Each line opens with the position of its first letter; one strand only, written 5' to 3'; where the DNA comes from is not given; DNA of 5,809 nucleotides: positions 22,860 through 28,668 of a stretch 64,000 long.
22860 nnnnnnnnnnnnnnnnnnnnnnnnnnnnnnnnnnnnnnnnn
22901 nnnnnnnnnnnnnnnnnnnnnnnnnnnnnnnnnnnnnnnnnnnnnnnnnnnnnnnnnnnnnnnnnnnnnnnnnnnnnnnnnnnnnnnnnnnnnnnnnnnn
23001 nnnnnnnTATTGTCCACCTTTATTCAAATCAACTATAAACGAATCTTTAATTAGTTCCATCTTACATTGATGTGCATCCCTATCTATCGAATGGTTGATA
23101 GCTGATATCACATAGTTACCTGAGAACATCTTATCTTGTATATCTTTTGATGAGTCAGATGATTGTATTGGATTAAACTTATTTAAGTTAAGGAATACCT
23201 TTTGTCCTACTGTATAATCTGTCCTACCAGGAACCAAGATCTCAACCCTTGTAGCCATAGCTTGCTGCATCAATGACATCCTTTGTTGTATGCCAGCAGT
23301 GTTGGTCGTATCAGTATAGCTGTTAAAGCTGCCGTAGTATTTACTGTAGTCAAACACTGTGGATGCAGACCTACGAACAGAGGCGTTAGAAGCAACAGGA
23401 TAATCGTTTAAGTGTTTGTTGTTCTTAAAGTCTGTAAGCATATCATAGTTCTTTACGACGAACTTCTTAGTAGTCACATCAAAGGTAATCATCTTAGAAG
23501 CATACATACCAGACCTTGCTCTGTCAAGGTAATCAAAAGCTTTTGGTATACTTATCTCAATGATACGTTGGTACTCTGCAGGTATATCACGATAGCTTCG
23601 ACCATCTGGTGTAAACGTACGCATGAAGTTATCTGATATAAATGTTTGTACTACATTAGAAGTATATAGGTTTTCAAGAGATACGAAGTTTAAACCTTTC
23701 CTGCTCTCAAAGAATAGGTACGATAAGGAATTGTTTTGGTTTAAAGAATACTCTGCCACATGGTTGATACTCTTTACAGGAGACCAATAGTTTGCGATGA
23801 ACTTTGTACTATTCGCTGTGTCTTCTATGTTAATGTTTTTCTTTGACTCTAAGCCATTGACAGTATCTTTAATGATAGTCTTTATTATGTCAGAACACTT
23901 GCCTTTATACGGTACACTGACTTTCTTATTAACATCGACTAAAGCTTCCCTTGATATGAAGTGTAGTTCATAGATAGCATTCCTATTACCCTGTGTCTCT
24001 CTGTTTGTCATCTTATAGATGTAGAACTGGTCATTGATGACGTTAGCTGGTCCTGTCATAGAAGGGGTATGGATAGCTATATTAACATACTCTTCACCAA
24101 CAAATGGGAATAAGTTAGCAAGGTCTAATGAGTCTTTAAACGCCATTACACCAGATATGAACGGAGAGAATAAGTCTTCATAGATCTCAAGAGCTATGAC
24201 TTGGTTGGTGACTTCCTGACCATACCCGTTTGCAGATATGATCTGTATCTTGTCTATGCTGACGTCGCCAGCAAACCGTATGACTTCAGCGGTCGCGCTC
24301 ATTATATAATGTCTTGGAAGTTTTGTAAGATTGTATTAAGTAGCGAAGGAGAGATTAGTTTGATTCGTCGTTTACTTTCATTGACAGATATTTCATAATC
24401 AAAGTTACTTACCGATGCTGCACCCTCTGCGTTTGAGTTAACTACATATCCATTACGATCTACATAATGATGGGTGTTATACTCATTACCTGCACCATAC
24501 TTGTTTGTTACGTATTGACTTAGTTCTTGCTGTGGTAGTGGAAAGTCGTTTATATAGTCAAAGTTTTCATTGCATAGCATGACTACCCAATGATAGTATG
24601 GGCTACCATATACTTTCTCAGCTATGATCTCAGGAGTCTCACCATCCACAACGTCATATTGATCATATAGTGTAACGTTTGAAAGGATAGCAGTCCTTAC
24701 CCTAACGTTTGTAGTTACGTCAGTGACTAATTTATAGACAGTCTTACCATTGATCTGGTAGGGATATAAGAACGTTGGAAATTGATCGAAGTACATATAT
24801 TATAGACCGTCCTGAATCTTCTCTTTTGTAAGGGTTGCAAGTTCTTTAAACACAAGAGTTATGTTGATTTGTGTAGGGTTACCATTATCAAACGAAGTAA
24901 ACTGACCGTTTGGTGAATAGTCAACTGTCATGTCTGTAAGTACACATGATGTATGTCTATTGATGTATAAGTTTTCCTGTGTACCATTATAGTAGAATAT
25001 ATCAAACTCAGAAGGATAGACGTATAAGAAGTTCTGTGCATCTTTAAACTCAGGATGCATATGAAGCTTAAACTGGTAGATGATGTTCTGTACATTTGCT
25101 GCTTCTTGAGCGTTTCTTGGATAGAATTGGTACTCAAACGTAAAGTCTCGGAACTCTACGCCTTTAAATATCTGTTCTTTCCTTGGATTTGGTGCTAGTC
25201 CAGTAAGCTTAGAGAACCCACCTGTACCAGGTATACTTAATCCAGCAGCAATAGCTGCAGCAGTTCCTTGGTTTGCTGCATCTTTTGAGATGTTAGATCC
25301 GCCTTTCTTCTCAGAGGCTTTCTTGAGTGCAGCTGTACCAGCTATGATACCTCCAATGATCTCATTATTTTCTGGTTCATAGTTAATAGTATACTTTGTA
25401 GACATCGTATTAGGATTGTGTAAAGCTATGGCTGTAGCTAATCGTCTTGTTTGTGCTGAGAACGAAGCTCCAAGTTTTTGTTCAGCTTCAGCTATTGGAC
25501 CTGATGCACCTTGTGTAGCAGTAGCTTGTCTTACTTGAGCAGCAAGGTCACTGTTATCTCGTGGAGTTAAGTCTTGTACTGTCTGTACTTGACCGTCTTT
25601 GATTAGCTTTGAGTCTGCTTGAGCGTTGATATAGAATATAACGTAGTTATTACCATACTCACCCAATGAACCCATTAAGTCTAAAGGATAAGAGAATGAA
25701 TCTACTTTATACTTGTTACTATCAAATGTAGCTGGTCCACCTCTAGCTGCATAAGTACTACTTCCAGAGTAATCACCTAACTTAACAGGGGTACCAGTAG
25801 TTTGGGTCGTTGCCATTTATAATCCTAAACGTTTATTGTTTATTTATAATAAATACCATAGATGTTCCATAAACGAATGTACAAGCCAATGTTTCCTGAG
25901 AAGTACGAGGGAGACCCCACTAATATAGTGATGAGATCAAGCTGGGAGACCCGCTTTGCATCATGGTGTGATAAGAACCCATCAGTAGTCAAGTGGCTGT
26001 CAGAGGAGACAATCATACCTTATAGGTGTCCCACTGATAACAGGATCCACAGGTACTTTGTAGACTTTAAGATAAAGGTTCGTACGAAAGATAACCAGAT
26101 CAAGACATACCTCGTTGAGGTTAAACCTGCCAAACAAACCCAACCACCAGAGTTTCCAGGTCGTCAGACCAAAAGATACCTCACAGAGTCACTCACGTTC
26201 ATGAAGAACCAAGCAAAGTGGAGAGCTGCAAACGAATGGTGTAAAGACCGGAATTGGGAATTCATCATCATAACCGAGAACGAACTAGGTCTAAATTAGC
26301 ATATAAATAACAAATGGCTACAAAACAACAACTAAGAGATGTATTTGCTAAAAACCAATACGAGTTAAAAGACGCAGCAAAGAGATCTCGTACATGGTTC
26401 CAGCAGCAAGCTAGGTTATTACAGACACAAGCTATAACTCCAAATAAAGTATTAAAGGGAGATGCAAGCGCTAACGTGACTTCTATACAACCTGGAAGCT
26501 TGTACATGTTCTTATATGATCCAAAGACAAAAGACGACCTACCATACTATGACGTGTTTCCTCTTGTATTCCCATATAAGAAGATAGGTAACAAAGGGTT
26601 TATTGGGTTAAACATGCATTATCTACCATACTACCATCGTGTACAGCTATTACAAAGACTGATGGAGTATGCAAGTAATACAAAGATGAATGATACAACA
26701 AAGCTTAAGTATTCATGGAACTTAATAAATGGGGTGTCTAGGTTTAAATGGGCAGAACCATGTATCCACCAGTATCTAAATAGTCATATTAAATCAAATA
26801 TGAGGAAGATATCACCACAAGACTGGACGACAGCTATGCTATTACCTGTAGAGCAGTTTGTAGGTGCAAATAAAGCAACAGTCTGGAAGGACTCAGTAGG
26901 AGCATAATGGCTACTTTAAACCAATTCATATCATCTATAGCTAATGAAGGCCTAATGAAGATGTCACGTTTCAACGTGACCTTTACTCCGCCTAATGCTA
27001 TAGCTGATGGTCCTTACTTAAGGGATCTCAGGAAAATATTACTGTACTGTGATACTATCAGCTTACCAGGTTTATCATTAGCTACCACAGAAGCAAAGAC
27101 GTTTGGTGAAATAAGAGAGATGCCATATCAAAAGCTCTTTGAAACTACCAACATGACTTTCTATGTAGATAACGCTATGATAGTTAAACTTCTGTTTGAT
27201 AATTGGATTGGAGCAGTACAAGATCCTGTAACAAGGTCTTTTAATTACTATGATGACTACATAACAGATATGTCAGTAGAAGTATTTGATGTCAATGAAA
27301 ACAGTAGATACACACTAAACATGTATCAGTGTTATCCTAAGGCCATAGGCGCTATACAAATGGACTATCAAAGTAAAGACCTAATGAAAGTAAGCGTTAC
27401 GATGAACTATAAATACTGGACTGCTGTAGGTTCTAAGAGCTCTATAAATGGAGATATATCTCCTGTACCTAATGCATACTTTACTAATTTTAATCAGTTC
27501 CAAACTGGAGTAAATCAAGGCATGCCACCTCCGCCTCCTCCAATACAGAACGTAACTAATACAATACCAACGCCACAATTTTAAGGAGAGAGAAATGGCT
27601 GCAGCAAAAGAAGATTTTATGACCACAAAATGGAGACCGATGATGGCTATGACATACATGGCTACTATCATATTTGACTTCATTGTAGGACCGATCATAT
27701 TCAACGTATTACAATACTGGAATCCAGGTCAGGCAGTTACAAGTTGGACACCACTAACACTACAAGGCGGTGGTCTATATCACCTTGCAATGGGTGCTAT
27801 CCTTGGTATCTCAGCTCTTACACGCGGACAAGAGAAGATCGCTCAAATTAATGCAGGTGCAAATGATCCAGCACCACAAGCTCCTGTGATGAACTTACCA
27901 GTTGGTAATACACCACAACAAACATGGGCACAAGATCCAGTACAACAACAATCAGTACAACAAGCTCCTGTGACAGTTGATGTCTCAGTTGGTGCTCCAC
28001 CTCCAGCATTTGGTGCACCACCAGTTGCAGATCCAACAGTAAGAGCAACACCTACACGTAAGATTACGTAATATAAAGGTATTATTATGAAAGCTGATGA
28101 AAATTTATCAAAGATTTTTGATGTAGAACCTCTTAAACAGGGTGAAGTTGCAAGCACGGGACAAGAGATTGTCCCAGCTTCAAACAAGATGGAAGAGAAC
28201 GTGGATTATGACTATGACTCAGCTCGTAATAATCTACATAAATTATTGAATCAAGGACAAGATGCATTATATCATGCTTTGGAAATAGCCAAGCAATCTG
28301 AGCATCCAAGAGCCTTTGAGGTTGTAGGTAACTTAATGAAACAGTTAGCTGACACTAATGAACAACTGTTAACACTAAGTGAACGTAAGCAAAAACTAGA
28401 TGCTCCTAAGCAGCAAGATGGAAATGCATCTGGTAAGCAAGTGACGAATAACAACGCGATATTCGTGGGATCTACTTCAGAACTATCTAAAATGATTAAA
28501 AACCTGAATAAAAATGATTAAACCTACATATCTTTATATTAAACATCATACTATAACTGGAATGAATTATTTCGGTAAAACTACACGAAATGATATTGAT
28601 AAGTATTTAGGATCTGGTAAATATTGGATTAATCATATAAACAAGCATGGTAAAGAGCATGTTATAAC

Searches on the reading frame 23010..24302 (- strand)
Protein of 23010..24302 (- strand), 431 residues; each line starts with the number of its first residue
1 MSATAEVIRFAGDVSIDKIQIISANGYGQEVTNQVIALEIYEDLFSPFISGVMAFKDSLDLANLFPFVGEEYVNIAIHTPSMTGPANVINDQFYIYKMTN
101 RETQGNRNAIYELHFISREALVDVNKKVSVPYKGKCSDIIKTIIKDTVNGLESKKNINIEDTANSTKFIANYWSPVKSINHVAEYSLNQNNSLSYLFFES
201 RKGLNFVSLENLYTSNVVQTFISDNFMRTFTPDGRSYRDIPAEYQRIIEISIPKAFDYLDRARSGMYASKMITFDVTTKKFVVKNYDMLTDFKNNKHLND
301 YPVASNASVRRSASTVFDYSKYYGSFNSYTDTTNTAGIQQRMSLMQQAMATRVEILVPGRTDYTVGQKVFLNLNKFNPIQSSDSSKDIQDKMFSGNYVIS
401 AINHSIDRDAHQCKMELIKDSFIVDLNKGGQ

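Call 96: search_protein_families(library=phrogs, proteins=[window:23010-24302:-], max_evalue=0.00001)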
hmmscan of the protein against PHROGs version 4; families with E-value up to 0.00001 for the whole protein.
window:23010-24302:- (431 aa): 2 families
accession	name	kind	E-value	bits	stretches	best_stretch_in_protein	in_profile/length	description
phrog_350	-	tail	1e-80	272.8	1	11-424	10-430/436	tail protein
phrog_24827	-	tail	1.4e-10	41.9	1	329-423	193-281/282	tail protein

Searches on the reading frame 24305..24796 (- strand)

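Call 96: search_protein_families(library=phrogs, proteins=[window:24305-24796:-], max_evalue=0.00001)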
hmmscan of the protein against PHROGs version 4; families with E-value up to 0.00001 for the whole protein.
window:24305-24796:- (164 aa): 1 family
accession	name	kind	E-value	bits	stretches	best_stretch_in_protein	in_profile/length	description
phrog_232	-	tail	7.5e-41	141.7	2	1-117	3-119/296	baseplate wedge subunit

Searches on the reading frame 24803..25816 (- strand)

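Call 96: search_protein_families(library=phrogs, proteins=[window:24803-25816:-], max_evalue=0.00001)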
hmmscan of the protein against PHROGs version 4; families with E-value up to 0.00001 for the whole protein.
window:24803-25816:- (338 aa): 1 family
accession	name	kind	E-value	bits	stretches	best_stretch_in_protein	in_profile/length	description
phrog_230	-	tail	1.8e-51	177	1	34-337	284-585/628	baseplate tail tube cap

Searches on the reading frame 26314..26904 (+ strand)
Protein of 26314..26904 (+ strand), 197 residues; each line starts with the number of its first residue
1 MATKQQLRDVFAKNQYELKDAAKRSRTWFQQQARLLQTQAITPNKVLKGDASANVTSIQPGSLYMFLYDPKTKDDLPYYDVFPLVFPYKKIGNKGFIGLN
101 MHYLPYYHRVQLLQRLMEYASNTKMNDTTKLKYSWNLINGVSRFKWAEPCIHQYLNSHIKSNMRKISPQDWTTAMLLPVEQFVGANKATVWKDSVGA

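Call 96: search_protein_families(library=phrogs, proteins=[window:26314-26904:+], max_evalue=0.00001)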
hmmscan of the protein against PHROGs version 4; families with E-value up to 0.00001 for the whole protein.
window:26314-26904:+ (197 aa): 1 family
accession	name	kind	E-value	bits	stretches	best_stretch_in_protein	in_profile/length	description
phrog_429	-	DNA, RNA and nucleotide metabolism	7.9e-52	177.1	1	17-194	35-203/210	DNA end protector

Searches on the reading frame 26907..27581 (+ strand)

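Call 3: search_protein_families(library=pfam, proteins=[window:26907-27581:+], max_evalue=0.01)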
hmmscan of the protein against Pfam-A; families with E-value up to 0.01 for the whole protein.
window:26907-27581:+ (225 aa): 2 families
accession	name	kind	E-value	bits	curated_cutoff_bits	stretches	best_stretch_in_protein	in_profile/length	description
PF23849.1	Phage_TTP_2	-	1.5e-06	28.8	27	1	40-170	20-167/177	Phage tail tube protein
PF06841.18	Phage_T4_gp19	-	0.0027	18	28.2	1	52-172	21-134/134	T4-like virus tail tube protein gp19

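Call 4: search_protein_families(library=phrogs, proteins=[window:26907-27581:+], max_evalue=0.01)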
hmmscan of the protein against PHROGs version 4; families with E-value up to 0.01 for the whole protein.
window:26907-27581:+ (225 aa): 3 families
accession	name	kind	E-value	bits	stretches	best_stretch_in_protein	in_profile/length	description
phrog_45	-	tail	2.4e-38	133.2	1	1-191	75-272/350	tail tube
phrog_3629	-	tail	7.1e-21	75.6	1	42-172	74-205/313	tail tube protein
phrog_4542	-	tail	2.5e-11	44.4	1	21-182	30-189/214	tail tube protein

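Call 105: search_protein_families(library=ncbifam, proteins=[window:26907-27581:+], max_evalue=0.01)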
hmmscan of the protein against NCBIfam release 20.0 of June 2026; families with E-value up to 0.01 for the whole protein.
window:26907-27581:+ (225 aa): 0 families

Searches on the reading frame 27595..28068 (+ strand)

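Call 3: search_protein_families(library=pfam, proteins=[window:27595-28068:+], max_evalue=0.01)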
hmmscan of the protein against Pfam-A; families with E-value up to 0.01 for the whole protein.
window:27595-28068:+ (158 aa): 1 family
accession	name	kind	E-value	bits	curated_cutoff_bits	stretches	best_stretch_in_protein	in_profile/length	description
PF11351.13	GTA_holin_3TM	-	0.00058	20.8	24.8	1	3-41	60-98/123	Holin of 3TMs, for gene-transfer release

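Call 4: search_protein_families(library=phrogs, proteins=[window:27595-28068:+], max_evalue=0.01)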
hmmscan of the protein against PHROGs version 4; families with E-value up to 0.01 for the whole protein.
window:27595-28068:+ (158 aa): 1 family
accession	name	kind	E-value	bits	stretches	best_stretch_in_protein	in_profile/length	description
phrog_3427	-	lysis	2.6e-05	25.2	1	3-63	66-128/141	holin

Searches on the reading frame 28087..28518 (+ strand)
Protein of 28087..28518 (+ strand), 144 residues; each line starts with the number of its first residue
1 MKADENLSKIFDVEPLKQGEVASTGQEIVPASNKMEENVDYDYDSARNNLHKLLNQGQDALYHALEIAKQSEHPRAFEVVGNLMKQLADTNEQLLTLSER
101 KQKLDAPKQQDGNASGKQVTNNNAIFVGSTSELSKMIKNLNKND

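Call 3: search_protein_families(library=pfam, proteins=[window:28087-28518:+], max_evalue=0.01)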
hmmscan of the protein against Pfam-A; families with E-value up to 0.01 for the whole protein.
window:28087-28518:+ (144 aa): 1 family
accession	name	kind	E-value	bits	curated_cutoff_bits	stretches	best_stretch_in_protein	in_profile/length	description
PF11053.13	DNA_Packaging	-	3.6e-12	46.9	25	1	13-135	27-151/157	Terminase DNA packaging enzyme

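Call 4: search_protein_families(library=phrogs, proteins=[window:28087-28518:+], max_evalue=0.01)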
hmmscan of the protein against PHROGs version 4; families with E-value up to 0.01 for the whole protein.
window:28087-28518:+ (144 aa): 3 families
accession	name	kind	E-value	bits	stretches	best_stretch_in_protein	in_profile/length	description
phrog_445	-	head and packaging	1.7e-36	126.1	1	2-143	3-139/143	terminase small subunit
phrog_735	-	head and packaging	6.2e-22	79.1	1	33-137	40-148/164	terminase small subunit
phrog_31126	-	head and packaging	5.6e-10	40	1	44-138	53-147/165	terminase small subunit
